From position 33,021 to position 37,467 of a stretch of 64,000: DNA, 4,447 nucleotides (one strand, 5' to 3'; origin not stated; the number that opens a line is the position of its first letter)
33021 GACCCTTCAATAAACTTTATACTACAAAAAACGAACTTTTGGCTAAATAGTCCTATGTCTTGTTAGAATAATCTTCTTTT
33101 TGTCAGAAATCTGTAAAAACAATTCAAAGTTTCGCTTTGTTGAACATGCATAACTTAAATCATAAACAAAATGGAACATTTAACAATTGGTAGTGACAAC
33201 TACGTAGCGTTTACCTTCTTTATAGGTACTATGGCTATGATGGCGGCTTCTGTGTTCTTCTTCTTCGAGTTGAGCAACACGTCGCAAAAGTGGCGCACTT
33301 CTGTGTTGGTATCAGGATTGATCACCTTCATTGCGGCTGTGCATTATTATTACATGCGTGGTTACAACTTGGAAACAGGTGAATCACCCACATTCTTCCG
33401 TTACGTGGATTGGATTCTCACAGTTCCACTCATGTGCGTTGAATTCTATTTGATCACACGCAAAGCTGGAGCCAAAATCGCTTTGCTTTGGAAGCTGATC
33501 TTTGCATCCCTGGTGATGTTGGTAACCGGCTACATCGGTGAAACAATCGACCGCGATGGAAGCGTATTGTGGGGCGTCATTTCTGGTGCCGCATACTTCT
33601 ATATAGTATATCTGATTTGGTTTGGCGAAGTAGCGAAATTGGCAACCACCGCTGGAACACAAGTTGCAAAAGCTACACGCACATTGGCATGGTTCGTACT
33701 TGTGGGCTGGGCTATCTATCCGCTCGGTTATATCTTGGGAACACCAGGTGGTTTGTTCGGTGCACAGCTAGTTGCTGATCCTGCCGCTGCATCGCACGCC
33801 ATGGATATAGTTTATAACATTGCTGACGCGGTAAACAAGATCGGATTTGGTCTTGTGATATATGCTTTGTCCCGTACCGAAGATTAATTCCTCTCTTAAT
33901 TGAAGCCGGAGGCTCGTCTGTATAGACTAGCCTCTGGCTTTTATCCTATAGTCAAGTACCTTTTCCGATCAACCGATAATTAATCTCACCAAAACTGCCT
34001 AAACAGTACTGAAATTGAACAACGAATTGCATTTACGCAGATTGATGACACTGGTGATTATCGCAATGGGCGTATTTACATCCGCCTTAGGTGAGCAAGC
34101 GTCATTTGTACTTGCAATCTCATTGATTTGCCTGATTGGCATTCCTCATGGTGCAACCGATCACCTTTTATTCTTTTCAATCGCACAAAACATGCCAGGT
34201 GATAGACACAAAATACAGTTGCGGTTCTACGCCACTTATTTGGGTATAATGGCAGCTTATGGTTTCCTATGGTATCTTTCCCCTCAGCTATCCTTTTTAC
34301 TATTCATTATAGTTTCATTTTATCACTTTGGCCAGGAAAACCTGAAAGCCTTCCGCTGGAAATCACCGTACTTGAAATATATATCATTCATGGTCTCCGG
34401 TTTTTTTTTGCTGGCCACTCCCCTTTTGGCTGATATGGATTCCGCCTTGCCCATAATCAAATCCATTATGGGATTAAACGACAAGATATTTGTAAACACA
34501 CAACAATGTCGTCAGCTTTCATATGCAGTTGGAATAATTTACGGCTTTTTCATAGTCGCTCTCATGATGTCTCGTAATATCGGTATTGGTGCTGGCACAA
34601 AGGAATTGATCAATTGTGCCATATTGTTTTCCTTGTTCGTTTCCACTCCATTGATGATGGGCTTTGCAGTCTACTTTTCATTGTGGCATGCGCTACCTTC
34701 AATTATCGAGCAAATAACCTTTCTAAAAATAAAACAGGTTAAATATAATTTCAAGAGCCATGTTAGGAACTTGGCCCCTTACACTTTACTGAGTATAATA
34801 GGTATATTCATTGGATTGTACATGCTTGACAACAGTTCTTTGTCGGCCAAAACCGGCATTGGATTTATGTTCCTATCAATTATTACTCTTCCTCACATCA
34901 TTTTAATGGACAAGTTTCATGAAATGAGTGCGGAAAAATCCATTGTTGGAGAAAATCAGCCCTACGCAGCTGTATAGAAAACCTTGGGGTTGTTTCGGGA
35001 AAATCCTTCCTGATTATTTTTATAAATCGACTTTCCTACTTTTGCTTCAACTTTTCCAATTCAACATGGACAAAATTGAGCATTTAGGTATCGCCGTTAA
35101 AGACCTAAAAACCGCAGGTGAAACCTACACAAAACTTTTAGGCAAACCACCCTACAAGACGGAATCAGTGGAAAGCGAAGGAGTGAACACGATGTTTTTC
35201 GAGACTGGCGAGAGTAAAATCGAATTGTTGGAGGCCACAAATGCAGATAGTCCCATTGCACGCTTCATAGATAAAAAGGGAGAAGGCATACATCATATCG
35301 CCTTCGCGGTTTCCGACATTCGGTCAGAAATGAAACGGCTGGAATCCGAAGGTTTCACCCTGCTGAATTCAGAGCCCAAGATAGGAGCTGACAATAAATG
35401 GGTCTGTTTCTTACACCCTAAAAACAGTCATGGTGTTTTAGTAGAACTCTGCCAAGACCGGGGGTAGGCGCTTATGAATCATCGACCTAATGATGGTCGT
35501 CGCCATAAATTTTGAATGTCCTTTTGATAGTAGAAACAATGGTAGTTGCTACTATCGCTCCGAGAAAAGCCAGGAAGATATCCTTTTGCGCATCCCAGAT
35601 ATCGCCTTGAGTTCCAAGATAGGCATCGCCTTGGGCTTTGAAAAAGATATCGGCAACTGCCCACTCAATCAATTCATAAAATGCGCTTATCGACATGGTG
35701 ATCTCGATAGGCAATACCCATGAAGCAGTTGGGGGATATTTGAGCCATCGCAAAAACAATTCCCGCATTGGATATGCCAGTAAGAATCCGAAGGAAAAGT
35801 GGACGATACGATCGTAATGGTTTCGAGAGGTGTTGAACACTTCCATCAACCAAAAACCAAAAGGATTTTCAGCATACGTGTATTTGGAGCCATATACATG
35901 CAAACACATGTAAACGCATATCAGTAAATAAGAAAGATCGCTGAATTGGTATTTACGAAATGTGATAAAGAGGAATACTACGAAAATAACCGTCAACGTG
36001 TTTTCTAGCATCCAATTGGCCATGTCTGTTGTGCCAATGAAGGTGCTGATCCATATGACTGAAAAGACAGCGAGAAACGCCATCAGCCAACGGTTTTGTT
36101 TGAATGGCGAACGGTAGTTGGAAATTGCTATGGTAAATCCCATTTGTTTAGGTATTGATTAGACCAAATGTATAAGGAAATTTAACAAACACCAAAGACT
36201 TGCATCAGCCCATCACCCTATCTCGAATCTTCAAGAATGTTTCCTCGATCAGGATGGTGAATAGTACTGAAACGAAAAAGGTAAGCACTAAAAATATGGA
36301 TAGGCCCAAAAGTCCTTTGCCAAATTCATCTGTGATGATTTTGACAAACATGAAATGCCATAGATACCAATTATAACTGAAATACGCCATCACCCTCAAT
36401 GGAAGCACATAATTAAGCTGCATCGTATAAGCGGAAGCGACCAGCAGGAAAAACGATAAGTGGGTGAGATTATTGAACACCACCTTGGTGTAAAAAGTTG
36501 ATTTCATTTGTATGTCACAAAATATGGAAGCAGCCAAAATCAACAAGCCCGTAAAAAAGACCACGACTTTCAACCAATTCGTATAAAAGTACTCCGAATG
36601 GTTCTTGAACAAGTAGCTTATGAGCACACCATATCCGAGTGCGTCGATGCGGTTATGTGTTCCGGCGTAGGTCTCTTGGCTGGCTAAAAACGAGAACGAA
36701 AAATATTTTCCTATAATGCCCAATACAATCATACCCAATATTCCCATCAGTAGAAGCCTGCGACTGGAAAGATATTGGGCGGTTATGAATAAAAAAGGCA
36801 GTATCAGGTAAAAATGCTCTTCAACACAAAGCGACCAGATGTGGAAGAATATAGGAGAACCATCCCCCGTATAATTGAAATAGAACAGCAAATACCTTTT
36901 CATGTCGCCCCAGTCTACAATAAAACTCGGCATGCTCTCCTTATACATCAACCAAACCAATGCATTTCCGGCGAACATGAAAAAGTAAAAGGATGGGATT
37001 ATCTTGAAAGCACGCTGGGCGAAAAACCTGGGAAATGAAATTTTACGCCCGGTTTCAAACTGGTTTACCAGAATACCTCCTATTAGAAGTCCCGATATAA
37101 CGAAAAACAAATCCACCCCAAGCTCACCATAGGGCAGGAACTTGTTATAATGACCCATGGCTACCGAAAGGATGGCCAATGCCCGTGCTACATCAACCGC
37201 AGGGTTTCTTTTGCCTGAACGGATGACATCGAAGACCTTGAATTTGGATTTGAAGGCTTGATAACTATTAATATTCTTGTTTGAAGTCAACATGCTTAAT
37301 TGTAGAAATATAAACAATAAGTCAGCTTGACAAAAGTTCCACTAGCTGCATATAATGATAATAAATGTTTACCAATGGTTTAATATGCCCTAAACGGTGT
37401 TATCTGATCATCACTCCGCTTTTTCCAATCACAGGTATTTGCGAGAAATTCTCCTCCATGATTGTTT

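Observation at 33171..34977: Proteorhodopsin plus Blh: a complete two-gene retinal-based light-harvesting unit, predicted green-tuned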

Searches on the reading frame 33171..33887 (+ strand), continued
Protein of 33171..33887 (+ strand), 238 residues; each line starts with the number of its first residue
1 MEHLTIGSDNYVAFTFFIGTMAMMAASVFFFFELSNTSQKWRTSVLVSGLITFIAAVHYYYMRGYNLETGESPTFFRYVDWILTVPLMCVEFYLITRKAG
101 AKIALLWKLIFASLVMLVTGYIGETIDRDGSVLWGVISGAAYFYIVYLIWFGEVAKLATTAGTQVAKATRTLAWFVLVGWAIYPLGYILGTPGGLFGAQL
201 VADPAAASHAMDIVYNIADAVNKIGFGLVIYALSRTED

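Call 35: list_cluster_members(proteins=[window:33171-33887:+, window:26757-27788:-, window:45390-46673:+, window:43816-45357:+, window:31920-32879:-])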
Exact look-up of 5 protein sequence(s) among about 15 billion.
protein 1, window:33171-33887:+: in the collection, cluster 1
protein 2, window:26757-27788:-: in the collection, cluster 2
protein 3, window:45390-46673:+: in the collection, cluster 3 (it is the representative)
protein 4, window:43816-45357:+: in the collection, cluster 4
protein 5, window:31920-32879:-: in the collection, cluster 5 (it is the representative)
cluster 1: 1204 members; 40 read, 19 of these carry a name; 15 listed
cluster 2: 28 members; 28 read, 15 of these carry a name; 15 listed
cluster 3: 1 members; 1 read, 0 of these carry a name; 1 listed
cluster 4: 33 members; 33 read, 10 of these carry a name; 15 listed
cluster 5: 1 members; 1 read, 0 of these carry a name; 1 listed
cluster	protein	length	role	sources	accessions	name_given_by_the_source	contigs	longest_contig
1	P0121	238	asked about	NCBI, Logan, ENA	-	-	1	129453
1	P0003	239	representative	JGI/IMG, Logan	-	bacteriorhodopsin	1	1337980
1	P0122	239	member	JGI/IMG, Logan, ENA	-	bacteriorhodopsin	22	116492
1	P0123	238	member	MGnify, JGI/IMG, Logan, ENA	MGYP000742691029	FL=1 | bacteriorhodopsin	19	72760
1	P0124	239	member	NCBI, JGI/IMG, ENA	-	bacteriorhodopsin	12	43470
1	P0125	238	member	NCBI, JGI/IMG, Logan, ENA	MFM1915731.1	MAG: hypothetical protein RLZZ531_1400 [Bacteroidota bacterium] | bacteriorhodopsin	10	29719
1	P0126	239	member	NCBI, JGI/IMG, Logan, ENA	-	sensory rhodopsin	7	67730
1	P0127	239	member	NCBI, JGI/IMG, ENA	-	sensory rhodopsin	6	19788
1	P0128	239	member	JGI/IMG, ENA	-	bacteriorhodopsin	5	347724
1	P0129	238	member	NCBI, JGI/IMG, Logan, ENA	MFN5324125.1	MAG: bacteriorhodopsin-like [Bacteroidota bacterium] | sensory rhodopsin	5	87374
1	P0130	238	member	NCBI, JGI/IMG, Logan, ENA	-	sensory rhodopsin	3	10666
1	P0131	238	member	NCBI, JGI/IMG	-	sensory rhodopsin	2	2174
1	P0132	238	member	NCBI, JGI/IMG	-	sensory rhodopsin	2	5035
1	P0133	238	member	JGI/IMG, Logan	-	bacteriorhodopsin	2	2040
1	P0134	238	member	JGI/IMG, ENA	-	bacteriorhodopsin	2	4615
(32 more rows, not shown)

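Call 47: search_protein_families(library=ncbifam, proteins=[window:33171-33887:+], max_evalue=0.001)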
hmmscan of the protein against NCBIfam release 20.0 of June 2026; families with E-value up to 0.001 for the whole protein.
window:33171-33887:+ (238 aa): 0 families

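Call 50: predict_structure(alignment_id=A1)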
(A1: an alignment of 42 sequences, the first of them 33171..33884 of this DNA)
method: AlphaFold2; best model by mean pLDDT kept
length: 238 residues; sequences in the alignment: 42
mean_pLDDT: 83.4   pTM: 0.81
mean pLDDT of the five models: 83.4, 82.7, 69.8, 64.4, 56.0
residues with pLDDT >= 90: 82; 70-90: 127; 50-70: 23; < 50: 6
segments of 3 or more residues with pLDDT < 50: 1-6
pLDDT, mean of each block of 10 residues (from residue 1): 48 87 96 92 92 95 87 87 91 84 94 92 84 87 92 85 75 81 69 59 73 84 88 76
secondary structure, 60 per line:
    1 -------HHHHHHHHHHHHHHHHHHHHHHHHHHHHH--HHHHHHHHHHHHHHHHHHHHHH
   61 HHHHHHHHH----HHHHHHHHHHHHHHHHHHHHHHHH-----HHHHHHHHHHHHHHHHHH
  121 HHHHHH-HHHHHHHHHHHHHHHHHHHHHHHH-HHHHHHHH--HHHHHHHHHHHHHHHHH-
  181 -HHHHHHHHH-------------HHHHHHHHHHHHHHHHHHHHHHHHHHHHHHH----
elements in order: H8-36 H39-69 H74-97 H103-126 H128-151 H153-160 H163-179 H182-190 H204-234

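Call 52: fold_search(model_id=the predicted structure, library=pdb)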
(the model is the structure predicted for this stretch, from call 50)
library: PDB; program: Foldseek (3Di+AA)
matches with E <= 10: 1127; with E <= 0.001: 275
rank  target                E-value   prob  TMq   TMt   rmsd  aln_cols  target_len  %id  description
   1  9jou_A                6.6e-18  1.00  0.85  0.88   2.2       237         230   61  Cryo-EM structure of the zeaxanthin-bound light-driven proton pumping rhodopsin, NM-R1 (released 2025-07-30)
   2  7b03_A                4.6e-13  1.00  0.83  0.90   1.9       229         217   42  Cryo-EM structure of the green-light absorbing proteorhodopsin (released 2021-06-16)
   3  8cqd_B                1.4e-12  1.00  0.83  0.89   2.4       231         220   41  Cryo-EM structure of hexameric proteorhodopsin A18L mutant (released 2024-07-03)
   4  8cnk_A                1.8e-12  1.00  0.83  0.88   2.1       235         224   42  Cryo-EM structure of retinal-free proteoopsin bound to decanoate (released 2024-07-03)
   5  8cqd_A                4.1e-12  1.00  0.83  0.82   2.1       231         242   41  Cryo-EM structure of hexameric proteorhodopsin A18L mutant (released 2024-07-03)
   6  9r21_A                6.1e-12  1.00  0.83  0.84   2.4       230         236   32  Cryo-EM structure of the flotillin-associated rhodopsin PsFAR in detergent micelle (released 2025-07-23)
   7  9r23_A                6.3e-12  1.00  0.83  0.84   2.4       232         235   32  Cryo-EM structure of the double mutant H84V/E120G of the flotillin-associated rhodopsin PsFAR in detergent micelle (released 2025-07-23)
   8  4kly_B                8.6e-12  1.00  0.85  0.87   2.2       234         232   41  Crystal structure of a blue-light absorbing proteorhodopsin mutant D97N from HOT75 (released 2013-06-05)
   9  4kly_A                1.5e-11  1.00  0.82  0.86   2.3       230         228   42  Crystal structure of a blue-light absorbing proteorhodopsin mutant D97N from HOT75 (released 2013-06-05)
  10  4jq6_B                2.0e-11  1.00  0.79  0.92   2.5       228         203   42  Crystal structure of blue light-absorbing proteorhodopsin from Med12 at 2.3 Angstrom (released 2013-05-08)
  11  4kly_D                2.5e-11  1.00  0.80  0.86   2.4       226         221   41  Crystal structure of a blue-light absorbing proteorhodopsin mutant D97N from HOT75 (released 2013-06-05)
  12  9r22_A                2.8e-11  1.00  0.83  0.86   2.4       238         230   38  Cryo-EM structure of the light-driven proton pump PsPR in detergent micelle (released 2025-07-23)
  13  4knf_D                3.1e-11  1.00  0.82  0.85   2.7       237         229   40  Crystal structure of a blue-light absorbing proteorhodopsin double-mutant D97N/Q105L from HOT75 (released 2013-06-05)
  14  4hyj_B                3.8e-11  1.00  0.80  0.84   2.5       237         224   33  Crystal structure of Exiguobacterium sibiricum rhodopsin (released 2013-07-17)
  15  4knf_C                4.8e-11  1.00  0.84  0.86   2.3       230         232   42  Crystal structure of a blue-light absorbing proteorhodopsin double-mutant D97N/Q105L from HOT75 (released 2013-06-05)
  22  4jq6_C                4.9e-10  1.00  0.76  0.90   2.3       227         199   42  Crystal structure of blue light-absorbing proteorhodopsin from Med12 at 2.3 Angstrom (released 2013-05-08)
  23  4jq6_A                6.3e-10  1.00  0.74  0.89   2.6       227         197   41  Crystal structure of blue light-absorbing proteorhodopsin from Med12 at 2.3 Angstrom (released 2013-05-08)
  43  2l6x_MODEL_1_A        1.6e-07  1.00  0.69  0.70   4.2       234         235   38  Solution NMR Structure of Proteorhodopsin. (released 2011-11-09)
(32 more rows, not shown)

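Call 57: search_protein_representatives(protein=window:33171-33884:+)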
Query: 238 residues. Proteins with E-value up to 0.001 (for the whole library): 1482; up to 1e-10: 532; up to 1e-30: 57. The best 150 are listed.
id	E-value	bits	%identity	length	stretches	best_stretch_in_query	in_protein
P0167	2.3e-94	331.8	89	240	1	1-171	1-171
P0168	7.7e-70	251.5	56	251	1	9-235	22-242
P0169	2.8e-69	249.7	72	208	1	11-172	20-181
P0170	2.6e-59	217.1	63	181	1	67-234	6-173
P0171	2.4e-58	213.9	45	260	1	8-236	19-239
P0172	5.9e-55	202.8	66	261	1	8-158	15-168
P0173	8.3e-55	202.3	79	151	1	21-138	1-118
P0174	1.2e-53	198.6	78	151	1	21-137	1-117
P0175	1.3e-51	191.9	86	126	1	6-104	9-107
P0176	2.0e-50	188.0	47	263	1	11-236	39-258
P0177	6.5e-49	183.0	51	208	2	10-91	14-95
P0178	5.6e-48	180.0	87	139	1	22-114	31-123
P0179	2.7e-46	174.5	47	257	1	8-232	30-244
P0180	4.5e-46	173.8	62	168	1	16-167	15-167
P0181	1.1e-45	172.5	65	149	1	88-234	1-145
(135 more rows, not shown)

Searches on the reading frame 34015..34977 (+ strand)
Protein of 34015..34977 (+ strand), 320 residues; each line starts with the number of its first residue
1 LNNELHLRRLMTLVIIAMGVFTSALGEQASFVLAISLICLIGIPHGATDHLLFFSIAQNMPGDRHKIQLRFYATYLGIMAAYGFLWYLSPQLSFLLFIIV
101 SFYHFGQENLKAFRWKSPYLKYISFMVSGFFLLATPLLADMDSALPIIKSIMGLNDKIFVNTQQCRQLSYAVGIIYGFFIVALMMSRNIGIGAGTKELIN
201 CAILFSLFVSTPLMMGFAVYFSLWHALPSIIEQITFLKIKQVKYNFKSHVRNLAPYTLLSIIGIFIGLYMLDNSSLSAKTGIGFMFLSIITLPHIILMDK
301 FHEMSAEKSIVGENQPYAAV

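Call 3: search_protein_families(library=pfam, proteins=[window:34015-34977:+], max_evalue=0.01)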
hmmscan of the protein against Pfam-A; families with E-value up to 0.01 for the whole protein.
window:34015-34977:+ (320 aa): 1 family
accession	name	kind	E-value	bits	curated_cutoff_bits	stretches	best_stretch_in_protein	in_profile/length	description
PF15461.11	BCD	-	1.3e-52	179.6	28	1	38-301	3-266/267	Beta-carotene 15,15'-dioxygenase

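Call 47: search_protein_families(library=ncbifam, proteins=[window:34015-34977:+], max_evalue=0.001)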
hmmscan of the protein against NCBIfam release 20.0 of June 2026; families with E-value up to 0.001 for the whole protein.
window:34015-34977:+ (320 aa): 1 family
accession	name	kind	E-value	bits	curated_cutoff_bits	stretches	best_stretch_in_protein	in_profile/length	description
TIGR03753.1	blh_monoox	subfamily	1.7e-48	165.5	95.25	1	33-299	2-260/260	beta-carotene 15,15'-dioxygenase, Brp/Blh family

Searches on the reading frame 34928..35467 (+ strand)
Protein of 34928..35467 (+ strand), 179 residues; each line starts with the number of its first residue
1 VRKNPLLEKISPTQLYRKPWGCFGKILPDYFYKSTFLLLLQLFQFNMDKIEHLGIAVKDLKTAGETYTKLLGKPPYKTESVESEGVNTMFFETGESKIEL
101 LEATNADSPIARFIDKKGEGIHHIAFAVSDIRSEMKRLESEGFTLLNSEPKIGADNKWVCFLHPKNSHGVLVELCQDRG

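Call 3: search_protein_families(library=pfam, proteins=[window:34928-35467:+], max_evalue=0.01)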
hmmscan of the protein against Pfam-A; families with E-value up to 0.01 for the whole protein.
window:34928-35467:+ (179 aa): 3 families
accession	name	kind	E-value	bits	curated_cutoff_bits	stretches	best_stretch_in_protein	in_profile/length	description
PF13669.12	Glyoxalase_4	-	4.2e-23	82.2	27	1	52-161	2-109/109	Glyoxalase/Bleomycin resistance protein/Dioxygenase superfamily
PF00903.31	Glyoxalase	-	8.8e-15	55.6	20.6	1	49-173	1-120/121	Glyoxalase/Bleomycin resistance protein/Dioxygenase superfamily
PF13468.12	Glyoxalase_3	-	3.2e-08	34.2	25.1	1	51-176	2-136/176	Glyoxalase-like domain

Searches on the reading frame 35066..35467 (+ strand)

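Call 47: search_protein_families(library=ncbifam, proteins=[window:35066-35467:+], max_evalue=0.001)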
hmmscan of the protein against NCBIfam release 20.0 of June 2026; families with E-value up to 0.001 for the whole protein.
window:35066-35467:+ (133 aa): 5 families
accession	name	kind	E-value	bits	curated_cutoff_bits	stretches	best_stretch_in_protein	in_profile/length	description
TIGR03081.1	metmalonyl_epim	equivalog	2.3e-42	144.6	114.95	1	3-130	1-129/129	methylmalonyl-CoA epimerase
TIGR01263.1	4HPPD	equivalog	1.7e-07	31.1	277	1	3-101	158-265/353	4-hydroxyphenylpyruvate dioxygenase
NF050075.1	SMU1112c_YaeR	equivalog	3.9e-07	30.4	140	1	2-98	2-96/125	SMU1112c/YaeR family gloxylase I-like metalloprotein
NF050074.1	glyox_I_GloA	exception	5.1e-05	23.4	165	1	4-103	2-97/121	lactoylglutathione lyase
TIGR00068.2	glyox_I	equivalog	0.00015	21.7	120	0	6-129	4-138/143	lactoylglutathione lyase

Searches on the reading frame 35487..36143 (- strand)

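Call 3: search_protein_families(library=pfam, proteins=[window:35487-36143:-], max_evalue=0.01)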
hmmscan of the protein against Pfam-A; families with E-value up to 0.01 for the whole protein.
window:35487-36143:- (218 aa): 1 family
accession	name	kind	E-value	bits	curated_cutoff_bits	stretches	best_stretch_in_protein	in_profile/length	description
PF09997.14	DUF2238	-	7.5e-53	178.6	26.4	1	52-192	1-140/140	Predicted membrane protein (DUF2238)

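Call 47: search_protein_families(library=ncbifam, proteins=[window:35487-36143:-], max_evalue=0.001)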
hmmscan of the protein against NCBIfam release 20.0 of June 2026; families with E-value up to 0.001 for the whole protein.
window:35487-36143:- (218 aa): 1 family
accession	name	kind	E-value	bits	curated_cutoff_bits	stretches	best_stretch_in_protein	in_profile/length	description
NF007369.0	PRK09867.1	equivalog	8.5e-35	120.6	353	1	26-205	16-195/209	hypothetical protein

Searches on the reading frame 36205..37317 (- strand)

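Call 3: search_protein_families(library=pfam, proteins=[window:36205-37317:-], max_evalue=0.01)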
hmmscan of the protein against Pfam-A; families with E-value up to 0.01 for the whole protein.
window:36205-37317:- (370 aa): 1 family
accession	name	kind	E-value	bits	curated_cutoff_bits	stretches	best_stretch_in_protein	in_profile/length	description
PF01757.29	Acyl_transf_3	-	5.3e-19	68.9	31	1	39-354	2-325/326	Acyltransferase domain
